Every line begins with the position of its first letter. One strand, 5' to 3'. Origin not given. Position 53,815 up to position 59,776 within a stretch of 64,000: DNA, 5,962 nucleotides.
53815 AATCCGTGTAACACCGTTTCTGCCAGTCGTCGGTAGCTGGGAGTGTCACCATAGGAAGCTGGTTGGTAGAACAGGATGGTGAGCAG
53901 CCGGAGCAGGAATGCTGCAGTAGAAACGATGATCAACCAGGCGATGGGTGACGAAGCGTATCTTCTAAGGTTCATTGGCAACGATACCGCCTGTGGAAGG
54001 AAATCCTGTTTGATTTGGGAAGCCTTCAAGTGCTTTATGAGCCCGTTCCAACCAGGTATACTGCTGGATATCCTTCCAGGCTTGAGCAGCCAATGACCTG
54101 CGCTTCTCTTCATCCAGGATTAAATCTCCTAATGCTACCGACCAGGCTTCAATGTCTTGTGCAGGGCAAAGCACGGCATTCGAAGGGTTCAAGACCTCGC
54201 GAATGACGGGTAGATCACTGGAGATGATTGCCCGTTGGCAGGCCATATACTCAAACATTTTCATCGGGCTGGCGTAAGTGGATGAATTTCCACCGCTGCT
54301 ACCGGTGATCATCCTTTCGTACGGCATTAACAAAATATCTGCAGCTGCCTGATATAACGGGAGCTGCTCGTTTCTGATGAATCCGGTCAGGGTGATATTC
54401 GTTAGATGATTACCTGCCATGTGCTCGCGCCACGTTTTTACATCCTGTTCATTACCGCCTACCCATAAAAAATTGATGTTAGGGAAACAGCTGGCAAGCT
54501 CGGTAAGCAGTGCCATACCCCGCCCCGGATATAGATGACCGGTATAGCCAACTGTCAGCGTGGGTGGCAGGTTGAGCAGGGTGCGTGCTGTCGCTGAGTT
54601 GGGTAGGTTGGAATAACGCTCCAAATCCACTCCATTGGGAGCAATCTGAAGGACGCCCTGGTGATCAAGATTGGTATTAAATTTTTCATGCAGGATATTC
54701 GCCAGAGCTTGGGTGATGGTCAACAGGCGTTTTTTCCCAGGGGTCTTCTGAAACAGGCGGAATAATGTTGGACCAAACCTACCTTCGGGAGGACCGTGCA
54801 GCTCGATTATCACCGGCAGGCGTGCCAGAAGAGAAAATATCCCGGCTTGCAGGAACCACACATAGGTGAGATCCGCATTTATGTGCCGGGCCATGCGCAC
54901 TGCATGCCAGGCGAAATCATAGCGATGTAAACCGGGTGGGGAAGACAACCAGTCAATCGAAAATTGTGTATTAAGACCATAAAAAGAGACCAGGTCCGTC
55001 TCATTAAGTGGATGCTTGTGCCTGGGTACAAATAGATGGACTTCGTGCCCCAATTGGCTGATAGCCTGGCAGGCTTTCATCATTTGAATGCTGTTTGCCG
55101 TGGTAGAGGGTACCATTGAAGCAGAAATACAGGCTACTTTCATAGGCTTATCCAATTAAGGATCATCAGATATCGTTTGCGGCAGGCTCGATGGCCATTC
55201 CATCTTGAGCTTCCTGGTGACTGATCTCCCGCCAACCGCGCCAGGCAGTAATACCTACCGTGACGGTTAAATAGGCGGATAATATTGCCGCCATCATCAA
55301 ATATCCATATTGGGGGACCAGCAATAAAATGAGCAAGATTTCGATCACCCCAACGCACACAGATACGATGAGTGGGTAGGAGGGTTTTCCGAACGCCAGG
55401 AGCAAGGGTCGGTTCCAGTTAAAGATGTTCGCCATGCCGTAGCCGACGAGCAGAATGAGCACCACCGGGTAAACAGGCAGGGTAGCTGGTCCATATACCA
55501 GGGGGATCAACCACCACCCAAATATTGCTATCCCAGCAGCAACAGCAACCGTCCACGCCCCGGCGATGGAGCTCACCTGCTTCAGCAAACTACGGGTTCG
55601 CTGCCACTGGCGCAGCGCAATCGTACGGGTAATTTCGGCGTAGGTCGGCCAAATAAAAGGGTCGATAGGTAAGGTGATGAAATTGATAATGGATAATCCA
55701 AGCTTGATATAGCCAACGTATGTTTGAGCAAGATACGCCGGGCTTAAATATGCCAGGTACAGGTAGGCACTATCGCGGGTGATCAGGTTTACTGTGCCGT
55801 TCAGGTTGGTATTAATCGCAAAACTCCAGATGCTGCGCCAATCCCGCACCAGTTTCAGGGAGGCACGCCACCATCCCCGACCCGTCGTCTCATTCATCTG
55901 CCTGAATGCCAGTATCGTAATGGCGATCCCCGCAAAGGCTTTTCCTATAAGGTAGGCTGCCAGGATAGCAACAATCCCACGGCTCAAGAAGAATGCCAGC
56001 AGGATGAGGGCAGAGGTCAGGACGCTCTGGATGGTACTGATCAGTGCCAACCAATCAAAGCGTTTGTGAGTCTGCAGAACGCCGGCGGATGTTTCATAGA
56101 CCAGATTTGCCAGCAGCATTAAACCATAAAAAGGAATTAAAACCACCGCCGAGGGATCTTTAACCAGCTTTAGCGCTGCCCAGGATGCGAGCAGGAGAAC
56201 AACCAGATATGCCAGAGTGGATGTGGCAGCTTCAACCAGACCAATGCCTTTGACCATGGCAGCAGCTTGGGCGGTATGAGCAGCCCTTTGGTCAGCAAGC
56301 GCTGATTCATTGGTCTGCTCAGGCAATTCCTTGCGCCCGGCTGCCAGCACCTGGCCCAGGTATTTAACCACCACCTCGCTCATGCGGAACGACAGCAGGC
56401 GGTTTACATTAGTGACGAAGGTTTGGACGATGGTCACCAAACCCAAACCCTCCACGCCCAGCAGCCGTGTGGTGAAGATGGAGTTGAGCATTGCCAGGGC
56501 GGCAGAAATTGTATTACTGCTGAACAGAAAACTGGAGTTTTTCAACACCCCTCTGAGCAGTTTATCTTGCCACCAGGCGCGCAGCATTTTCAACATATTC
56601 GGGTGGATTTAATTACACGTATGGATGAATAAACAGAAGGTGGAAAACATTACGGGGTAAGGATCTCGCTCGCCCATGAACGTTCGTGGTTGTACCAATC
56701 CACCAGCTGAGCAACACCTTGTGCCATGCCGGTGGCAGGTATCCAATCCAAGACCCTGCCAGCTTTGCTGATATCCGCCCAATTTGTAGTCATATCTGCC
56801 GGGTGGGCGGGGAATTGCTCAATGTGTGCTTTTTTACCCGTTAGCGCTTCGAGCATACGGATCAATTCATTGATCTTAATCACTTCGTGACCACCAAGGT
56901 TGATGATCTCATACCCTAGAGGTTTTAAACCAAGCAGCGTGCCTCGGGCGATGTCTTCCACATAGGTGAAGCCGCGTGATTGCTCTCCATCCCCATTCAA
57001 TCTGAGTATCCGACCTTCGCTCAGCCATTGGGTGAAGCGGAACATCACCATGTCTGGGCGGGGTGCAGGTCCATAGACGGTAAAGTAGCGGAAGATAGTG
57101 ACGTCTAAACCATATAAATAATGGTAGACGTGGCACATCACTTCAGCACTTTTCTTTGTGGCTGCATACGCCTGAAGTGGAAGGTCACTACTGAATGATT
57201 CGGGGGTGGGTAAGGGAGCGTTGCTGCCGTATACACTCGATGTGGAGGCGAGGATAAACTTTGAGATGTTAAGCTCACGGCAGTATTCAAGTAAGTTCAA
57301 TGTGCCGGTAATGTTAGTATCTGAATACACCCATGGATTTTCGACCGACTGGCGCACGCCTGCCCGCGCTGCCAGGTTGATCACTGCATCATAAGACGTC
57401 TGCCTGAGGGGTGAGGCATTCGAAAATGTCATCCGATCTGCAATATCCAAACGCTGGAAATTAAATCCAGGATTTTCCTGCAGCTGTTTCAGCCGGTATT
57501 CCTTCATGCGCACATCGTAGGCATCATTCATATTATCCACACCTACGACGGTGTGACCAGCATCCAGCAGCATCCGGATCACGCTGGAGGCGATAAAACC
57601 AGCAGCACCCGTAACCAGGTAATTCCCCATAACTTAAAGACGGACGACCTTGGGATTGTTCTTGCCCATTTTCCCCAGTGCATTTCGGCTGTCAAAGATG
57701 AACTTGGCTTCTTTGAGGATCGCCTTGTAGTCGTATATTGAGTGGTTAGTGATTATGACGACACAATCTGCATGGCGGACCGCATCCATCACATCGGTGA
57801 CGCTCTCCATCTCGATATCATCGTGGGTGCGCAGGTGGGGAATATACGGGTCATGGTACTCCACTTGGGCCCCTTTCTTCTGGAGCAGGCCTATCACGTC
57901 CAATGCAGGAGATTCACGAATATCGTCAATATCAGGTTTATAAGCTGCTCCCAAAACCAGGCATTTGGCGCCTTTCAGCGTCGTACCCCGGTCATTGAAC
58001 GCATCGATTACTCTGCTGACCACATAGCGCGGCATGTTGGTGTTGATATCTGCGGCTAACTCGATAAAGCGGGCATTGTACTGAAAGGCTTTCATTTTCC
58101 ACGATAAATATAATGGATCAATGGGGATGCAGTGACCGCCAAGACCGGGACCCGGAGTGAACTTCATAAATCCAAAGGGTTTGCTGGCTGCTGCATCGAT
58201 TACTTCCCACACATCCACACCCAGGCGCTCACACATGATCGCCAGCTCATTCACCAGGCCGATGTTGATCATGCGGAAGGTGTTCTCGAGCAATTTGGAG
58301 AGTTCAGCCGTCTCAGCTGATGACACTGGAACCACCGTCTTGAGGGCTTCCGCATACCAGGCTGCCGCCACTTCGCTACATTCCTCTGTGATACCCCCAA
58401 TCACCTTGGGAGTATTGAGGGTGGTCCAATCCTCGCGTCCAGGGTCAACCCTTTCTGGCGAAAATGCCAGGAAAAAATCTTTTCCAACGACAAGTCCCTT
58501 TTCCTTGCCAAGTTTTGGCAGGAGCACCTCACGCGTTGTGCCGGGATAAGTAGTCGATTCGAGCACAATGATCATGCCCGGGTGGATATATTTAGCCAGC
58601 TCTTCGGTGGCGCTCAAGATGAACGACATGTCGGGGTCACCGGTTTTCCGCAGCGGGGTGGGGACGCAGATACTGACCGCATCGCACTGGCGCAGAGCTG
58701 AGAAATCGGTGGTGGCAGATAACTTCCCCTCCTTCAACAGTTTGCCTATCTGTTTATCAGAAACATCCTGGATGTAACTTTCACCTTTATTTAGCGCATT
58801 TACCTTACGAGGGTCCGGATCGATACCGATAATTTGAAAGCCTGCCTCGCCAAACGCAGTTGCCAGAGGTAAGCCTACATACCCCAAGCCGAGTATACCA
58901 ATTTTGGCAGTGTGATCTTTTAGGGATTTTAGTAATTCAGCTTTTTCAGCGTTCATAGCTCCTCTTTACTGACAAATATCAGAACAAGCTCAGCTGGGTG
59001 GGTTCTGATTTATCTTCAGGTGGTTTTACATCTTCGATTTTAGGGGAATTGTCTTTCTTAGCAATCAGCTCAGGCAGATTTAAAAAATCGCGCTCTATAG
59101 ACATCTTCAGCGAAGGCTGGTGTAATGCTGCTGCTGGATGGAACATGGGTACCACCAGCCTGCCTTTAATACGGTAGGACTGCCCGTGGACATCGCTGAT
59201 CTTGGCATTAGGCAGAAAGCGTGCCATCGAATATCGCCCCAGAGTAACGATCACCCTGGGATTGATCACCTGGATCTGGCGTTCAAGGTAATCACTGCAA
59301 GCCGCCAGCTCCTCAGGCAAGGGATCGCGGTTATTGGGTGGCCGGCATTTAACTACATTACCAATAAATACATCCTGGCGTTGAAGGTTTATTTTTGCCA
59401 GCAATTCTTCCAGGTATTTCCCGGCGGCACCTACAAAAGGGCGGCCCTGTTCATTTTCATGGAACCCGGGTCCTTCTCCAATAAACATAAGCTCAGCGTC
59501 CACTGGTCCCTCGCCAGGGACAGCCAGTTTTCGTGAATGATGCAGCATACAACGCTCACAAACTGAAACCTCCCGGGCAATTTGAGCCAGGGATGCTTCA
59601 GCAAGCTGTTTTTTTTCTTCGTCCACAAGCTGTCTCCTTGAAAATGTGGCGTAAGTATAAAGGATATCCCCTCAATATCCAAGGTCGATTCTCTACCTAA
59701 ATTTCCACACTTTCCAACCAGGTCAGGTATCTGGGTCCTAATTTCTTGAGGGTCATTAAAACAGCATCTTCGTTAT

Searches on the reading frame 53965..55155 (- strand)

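Call 16: search_protein_families(library=pfam, proteins=[window:53965-55155:-], max_evalue=0.001)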
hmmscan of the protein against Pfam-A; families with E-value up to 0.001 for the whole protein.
window:53965-55155:- (396 aa): 5 families
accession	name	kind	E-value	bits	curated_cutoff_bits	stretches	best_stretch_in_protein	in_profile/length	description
PF13692.12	Glyco_trans_1_4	-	7.7e-15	55.8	27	1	201-347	3-141/142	Glycosyl transferases group 1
PF00534.26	Glycos_transf_1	-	3.9e-12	46.5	26.4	1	202-359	18-169/172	Glycosyl transferases group 1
PF13439.12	Glyco_transf_4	-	4.3e-12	46.8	28.5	1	29-180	12-170/170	Glycosyltransferase Family 4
PF13524.12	Glyco_trans_1_2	-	1.4e-09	38.5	25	1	225-376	13-143/144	Glycosyl transferase-like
PF13579.12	Glyco_trans_4_4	-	0.00021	22.1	29.7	1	27-136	9-121/158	Glycosyl transferase 4-like domain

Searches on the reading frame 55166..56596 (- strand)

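Call 16: search_protein_families(library=pfam, proteins=[window:55166-56596:-], max_evalue=0.001)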
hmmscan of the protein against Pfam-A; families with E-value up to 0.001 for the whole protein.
window:55166-56596:- (476 aa): 2 families
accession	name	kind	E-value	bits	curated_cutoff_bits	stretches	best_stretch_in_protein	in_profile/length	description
PF01943.22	Polysacc_synt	-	9.9e-11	42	28.2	2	126-311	84-262/274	Polysaccharide biosynthesis protein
PF13440.11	Polysacc_synt_3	-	2.8e-07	30.5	23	1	121-370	53-286/293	Polysaccharide biosynthesis protein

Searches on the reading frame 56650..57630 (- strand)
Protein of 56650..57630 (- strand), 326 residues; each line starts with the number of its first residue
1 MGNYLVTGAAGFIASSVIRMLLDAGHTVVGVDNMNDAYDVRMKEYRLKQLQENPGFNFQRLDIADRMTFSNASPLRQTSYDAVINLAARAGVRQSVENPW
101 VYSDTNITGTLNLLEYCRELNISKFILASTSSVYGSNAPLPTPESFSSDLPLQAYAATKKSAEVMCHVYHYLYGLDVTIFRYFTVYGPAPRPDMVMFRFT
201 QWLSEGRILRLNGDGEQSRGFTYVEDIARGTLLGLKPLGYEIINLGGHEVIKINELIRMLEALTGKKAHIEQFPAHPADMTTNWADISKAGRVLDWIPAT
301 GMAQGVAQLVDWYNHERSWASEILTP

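Call 16: search_protein_families(library=pfam, proteins=[window:56650-57630:-], max_evalue=0.001)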
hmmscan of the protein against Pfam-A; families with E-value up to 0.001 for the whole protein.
window:56650-57630:- (326 aa): 8 families
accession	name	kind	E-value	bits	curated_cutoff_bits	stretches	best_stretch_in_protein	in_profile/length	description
PF01370.27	Epimerase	-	4.8e-52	177.2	20.9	1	5-246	2-240/240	NAD dependent epimerase/dehydratase family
PF16363.11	GDP_Man_Dehyd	-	1.9e-49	169.4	27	1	5-308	1-331/332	GDP-mannose 4,6 dehydratase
PF01073.25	3Beta_HSD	-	3.8e-16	59.4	22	1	5-240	1-234/280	3-beta hydroxysteroid dehydrogenase/isomerase family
PF04321.23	RmlD_sub_bind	-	1.9e-11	44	27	1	5-232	4-194/287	RmlD substrate binding domain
PF07993.18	NAD_binding_4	-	7.5e-10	38.8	20.1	1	6-192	1-213/258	Male sterility protein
PF02719.21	Polysacc_synt_2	-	1.1e-09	38.4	20.2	1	5-131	2-129/293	Polysaccharide biosynthesis protein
PF13460.12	NAD_binding_10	-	2.2e-06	28.1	27.2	1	8-181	1-142/184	NAD(P)H-binding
PF08659.16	KR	-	0.00043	20.7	22.6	0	2-136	1-143/180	KR domain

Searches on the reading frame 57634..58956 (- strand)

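Call 16: search_protein_families(library=pfam, proteins=[window:57634-58956:-], max_evalue=0.001)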
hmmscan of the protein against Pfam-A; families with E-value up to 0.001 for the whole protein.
window:57634-58956:- (440 aa): 7 families
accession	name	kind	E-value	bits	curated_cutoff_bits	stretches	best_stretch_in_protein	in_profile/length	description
PF03721.20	UDPG_MGDP_dh_N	-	1.6e-43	148.9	27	1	18-196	2-182/187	UDP-glucose/GDP-mannose dehydrogenase family, NAD binding domain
PF00984.24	UDPG_MGDP_dh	-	5.4e-31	107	25.4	1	215-306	1-93/94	UDP-glucose/GDP-mannose dehydrogenase family, central domain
PF03720.21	UDPG_MGDP_dh_C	-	1.5e-26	93.2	30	1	333-427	1-101/103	UDP-glucose/GDP-mannose dehydrogenase family, UDP binding domain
PF03446.21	NAD_binding_2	-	1.4e-07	32.1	21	1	18-144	1-103/161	NAD binding domain of 6-phosphogluconate dehydrogenase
PF02826.25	2-Hacid_dh_C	-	4.3e-06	26.7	25.1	0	15-55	35-75/178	D-isomer specific 2-hydroxyacid dehydrogenase, NAD binding domain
PF03807.23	F420_oxidored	-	0.00016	22.7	21.6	0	18-98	1-67/94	NADP oxidoreductase coenzyme F420-dependent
PF01210.29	NAD_Gly3P_dh_N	-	0.00082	19.8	23.1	0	18-101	1-80/158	NAD-dependent glycerol-3-phosphate dehydrogenase N-terminus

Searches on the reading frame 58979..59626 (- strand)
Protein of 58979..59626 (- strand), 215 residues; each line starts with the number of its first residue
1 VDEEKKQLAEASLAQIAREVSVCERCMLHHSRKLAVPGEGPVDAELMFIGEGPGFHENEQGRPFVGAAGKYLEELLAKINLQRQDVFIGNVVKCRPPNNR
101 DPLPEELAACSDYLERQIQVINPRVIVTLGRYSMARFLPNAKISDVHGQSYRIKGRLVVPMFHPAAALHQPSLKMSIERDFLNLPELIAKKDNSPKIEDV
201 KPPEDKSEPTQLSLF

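Call 16: search_protein_families(library=pfam, proteins=[window:58979-59626:-], max_evalue=0.001)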
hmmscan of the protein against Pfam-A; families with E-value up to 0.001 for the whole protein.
window:58979-59626:- (215 aa): 1 family
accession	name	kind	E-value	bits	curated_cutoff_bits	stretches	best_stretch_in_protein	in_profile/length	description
PF03167.25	UDG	-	1.1e-35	123.2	24.3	1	37-175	1-129/141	Uracil DNA glycosylase superfamily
